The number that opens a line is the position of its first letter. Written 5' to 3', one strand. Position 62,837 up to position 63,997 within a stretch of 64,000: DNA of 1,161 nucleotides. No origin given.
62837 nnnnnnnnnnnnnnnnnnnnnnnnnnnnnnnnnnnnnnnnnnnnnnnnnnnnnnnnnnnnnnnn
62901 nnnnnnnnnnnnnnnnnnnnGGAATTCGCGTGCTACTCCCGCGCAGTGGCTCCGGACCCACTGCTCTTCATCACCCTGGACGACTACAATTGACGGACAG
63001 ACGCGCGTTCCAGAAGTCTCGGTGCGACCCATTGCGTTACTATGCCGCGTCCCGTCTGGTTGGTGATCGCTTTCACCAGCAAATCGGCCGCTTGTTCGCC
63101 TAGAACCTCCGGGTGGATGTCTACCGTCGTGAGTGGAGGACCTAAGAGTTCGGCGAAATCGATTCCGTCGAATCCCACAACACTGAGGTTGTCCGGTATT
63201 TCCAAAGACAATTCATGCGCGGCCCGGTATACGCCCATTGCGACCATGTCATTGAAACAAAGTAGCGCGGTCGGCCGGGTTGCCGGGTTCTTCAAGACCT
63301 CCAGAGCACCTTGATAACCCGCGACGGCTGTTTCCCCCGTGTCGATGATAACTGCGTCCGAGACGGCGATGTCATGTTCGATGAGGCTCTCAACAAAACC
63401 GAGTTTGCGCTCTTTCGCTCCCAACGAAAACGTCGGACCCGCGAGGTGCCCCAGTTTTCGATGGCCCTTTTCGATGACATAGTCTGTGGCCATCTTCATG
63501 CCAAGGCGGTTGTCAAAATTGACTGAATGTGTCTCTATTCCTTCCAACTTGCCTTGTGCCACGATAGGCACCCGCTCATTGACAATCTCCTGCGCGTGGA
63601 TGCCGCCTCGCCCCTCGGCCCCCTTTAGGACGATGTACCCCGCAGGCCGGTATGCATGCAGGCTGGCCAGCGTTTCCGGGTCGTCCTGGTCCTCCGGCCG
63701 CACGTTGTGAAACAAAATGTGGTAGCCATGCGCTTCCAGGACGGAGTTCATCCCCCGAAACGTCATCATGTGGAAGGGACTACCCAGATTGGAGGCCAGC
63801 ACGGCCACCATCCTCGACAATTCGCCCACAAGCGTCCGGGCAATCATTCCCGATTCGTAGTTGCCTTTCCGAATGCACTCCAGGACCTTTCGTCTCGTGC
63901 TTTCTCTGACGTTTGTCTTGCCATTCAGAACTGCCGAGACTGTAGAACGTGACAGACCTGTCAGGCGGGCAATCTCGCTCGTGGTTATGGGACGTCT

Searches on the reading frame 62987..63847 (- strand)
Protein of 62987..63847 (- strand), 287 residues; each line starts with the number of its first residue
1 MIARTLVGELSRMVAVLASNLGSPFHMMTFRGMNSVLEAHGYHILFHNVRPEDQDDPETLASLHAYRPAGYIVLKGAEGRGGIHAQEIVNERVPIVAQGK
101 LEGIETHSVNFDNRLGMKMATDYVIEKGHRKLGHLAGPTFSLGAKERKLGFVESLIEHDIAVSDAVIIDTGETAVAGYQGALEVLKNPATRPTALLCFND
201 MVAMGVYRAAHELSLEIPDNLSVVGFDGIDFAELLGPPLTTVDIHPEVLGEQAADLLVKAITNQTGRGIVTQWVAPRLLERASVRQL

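Call 41: find_encoding_contigs(protein=window:62987-63847:-, flank=10000, max_places=3)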
Protein window:62987-63847:- (287 aa): no gene with exactly this product is on record in the collection.

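Call 78: search_protein_families(library=pfam, max_evalue=0.00001, proteins=[window:62987-63847:-])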
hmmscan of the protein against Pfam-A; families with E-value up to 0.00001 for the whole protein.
window:62987-63847:- (287 aa): 3 families
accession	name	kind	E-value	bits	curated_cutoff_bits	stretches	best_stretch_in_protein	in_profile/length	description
PF13377.12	Peripla_BP_3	-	6.6e-32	111.3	26.5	1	122-284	2-167/167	Periplasmic binding protein-like domain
PF00532.27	Peripla_BP_1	-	2.5e-20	73.6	22.2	1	15-265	6-265/281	Periplasmic binding proteins and sugar binding domain of LacI family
PF13407.12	Peripla_BP_4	-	1.4e-06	28.5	35.1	0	105-263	95-256/258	Periplasmic binding protein domain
